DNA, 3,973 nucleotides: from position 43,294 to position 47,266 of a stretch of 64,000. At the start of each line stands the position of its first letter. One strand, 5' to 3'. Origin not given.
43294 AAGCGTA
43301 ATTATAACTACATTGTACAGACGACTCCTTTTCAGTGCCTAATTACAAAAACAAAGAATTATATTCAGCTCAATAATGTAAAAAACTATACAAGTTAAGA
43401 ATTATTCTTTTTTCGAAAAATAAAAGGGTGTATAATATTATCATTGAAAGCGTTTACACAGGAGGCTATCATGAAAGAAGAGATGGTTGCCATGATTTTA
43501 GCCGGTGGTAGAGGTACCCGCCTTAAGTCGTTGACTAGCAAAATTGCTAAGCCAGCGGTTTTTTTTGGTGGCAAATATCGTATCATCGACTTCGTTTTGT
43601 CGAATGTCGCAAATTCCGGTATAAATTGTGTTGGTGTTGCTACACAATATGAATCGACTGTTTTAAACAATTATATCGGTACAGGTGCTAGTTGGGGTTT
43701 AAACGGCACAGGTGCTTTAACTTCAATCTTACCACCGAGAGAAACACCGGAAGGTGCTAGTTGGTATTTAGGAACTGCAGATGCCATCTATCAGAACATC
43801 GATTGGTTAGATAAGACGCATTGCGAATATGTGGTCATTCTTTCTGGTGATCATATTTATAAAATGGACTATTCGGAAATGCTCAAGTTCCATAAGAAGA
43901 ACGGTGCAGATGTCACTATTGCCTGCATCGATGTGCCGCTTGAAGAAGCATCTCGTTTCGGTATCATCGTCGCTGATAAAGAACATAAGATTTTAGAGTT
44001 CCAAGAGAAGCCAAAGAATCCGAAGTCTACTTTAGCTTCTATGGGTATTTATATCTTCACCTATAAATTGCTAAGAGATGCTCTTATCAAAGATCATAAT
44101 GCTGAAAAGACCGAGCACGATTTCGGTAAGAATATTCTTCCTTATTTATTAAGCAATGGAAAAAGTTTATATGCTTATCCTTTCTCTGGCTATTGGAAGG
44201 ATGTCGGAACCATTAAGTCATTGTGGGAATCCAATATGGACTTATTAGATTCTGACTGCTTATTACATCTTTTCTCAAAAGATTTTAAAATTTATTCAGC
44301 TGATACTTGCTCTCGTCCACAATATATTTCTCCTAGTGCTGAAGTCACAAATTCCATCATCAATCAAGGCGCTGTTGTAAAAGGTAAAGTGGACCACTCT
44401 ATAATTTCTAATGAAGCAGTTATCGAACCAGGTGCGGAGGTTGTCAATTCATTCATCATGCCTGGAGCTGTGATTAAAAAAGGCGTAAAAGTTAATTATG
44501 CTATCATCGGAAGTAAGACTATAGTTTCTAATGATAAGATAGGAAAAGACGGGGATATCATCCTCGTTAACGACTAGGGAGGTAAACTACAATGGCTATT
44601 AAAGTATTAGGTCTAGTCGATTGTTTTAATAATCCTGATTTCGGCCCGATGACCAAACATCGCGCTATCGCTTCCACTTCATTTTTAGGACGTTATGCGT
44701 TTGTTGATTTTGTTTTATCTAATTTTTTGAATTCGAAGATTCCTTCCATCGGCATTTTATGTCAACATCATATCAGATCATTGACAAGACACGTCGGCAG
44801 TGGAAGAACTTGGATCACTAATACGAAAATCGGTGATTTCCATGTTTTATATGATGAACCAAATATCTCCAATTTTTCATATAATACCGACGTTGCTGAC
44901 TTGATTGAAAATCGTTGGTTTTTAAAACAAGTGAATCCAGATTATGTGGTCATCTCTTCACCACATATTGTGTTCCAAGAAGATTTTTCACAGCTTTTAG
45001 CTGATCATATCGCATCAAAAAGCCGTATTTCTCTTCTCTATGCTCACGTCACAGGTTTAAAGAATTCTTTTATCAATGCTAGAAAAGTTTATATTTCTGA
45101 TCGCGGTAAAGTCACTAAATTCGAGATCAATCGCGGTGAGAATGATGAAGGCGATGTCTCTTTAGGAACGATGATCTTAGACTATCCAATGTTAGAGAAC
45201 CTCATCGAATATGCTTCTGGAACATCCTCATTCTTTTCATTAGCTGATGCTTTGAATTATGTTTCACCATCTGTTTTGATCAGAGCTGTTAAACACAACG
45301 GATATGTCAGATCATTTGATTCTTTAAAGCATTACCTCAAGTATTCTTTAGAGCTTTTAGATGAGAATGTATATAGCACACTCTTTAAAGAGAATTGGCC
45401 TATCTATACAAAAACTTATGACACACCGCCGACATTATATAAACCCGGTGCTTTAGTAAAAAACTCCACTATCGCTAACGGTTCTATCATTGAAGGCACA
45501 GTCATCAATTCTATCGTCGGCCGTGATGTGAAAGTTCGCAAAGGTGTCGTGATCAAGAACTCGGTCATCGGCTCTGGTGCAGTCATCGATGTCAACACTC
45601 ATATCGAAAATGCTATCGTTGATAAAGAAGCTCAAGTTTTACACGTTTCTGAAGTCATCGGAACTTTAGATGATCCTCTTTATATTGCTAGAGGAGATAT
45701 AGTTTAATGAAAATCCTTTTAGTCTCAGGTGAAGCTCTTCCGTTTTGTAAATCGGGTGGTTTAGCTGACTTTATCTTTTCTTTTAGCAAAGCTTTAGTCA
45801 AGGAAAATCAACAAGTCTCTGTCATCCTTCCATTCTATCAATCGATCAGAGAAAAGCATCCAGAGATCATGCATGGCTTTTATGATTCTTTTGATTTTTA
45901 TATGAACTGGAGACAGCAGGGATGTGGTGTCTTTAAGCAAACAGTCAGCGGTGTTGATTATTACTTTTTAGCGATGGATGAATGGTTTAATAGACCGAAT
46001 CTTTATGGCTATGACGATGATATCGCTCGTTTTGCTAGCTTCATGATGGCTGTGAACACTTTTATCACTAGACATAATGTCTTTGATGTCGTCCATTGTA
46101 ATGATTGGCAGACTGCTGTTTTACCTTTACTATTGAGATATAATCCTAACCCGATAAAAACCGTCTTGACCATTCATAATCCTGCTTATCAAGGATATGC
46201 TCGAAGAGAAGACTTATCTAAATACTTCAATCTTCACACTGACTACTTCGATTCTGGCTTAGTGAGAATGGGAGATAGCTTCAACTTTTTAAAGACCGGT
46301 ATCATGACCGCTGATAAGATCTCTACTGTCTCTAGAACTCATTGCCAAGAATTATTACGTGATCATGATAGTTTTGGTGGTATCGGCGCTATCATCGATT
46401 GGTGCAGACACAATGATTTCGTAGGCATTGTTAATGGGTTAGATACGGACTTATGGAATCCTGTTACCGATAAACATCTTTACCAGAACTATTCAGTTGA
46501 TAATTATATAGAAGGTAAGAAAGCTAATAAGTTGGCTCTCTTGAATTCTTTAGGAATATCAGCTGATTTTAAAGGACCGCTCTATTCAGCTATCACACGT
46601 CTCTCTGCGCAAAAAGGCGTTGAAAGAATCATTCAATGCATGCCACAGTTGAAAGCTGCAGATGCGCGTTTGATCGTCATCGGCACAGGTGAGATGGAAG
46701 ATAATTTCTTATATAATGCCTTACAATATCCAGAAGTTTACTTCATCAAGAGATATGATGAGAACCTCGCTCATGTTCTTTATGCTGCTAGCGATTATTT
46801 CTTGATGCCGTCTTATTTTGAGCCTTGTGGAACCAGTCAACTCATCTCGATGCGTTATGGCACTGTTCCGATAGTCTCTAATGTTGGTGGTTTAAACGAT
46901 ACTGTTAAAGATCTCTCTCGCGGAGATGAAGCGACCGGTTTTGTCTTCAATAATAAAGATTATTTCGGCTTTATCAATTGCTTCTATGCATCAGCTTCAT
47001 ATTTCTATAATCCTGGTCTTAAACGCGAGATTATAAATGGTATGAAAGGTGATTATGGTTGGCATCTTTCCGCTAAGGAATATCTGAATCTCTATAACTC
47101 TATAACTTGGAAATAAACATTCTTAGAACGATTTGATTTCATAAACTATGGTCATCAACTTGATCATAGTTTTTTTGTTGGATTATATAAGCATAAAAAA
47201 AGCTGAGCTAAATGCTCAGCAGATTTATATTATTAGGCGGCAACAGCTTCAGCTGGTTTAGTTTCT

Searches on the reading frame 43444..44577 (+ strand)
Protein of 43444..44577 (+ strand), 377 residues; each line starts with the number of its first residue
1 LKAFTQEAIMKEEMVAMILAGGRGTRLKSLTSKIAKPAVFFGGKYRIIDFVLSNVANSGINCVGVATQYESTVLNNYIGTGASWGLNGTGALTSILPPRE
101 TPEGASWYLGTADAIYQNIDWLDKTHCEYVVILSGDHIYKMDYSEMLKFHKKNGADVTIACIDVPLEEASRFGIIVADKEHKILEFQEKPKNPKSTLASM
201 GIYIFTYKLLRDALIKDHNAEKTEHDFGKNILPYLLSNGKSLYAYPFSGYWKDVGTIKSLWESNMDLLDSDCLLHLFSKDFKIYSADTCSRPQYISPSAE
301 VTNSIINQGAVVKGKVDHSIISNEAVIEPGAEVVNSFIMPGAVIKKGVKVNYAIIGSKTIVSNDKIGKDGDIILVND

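Call 30: search_protein_families(library=pfam, proteins=[window:43444-44577:+])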
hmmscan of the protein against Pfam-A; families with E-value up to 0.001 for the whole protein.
window:43444-44577:+ (377 aa): 4 families
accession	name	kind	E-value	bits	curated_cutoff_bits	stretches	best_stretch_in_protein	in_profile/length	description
PF00483.29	NTP_transferase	-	1.6e-69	234.7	21.2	1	16-269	2-244/245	Nucleotidyl transferase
PF24894.1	Hexapep_GlmU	-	3e-09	37.4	23.3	1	299-369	14-86/104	GlmU-like, C-terminal hexapeptide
PF25084.1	LbH_EIF2B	-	2.5e-06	27.9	54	1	302-366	20-86/105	EIF2B subunit epsilon LbH domain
PF12804.13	NTP_transf_3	-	4.7e-05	24.1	27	1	16-161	1-122/160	MobA-like NTP transferase domain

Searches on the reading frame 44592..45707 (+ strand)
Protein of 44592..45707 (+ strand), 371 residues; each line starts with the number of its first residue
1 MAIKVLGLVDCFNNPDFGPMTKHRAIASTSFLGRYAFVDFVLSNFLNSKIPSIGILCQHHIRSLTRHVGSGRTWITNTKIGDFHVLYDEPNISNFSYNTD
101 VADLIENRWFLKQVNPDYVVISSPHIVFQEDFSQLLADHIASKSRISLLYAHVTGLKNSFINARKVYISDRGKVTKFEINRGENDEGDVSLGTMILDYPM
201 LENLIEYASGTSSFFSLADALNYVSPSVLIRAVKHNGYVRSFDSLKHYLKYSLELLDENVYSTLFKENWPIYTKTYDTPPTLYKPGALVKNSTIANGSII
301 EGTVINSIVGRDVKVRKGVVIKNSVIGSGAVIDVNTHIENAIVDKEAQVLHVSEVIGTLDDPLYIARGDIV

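Call 30: search_protein_families(library=pfam, proteins=[window:44592-45707:+])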
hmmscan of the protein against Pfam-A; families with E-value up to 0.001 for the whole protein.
window:44592-45707:+ (371 aa): 4 families
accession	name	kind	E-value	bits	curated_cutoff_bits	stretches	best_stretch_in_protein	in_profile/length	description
PF24894.1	Hexapep_GlmU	-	2.7e-09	37.5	23.3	1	289-352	16-80/104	GlmU-like, C-terminal hexapeptide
PF25084.1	LbH_EIF2B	-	3.9e-08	33.7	54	1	287-354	17-86/105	EIF2B subunit epsilon LbH domain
PF00483.29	NTP_transferase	-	4.7e-06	26.8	21.2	1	19-150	15-135/245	Nucleotidyl transferase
PF25247.1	LbH_GLGC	-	3.6e-05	24.1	27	0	286-326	10-51/135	GLGC left-handed parallel beta-helix domain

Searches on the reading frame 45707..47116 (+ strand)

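Call 30: search_protein_families(library=pfam, proteins=[window:45707-47116:+])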
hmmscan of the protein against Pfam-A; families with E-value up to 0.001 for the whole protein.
window:45707-47116:+ (469 aa): 4 families
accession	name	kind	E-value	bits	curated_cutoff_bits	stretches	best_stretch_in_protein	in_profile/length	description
PF08323.17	Glyco_transf_5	-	9.1e-60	202.8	22.7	1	2-223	1-231/239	Starch synthase catalytic domain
PF00534.26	Glycos_transf_1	-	7.8e-18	65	26.4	1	295-418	20-144/172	Glycosyl transferases group 1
PF13692.12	Glyco_trans_1_4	-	6.9e-15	56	27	1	295-419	6-129/142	Glycosyl transferases group 1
PF13439.12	Glyco_transf_4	-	2.2e-06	28.2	28.5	1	106-218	54-150/170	Glycosyltransferase Family 4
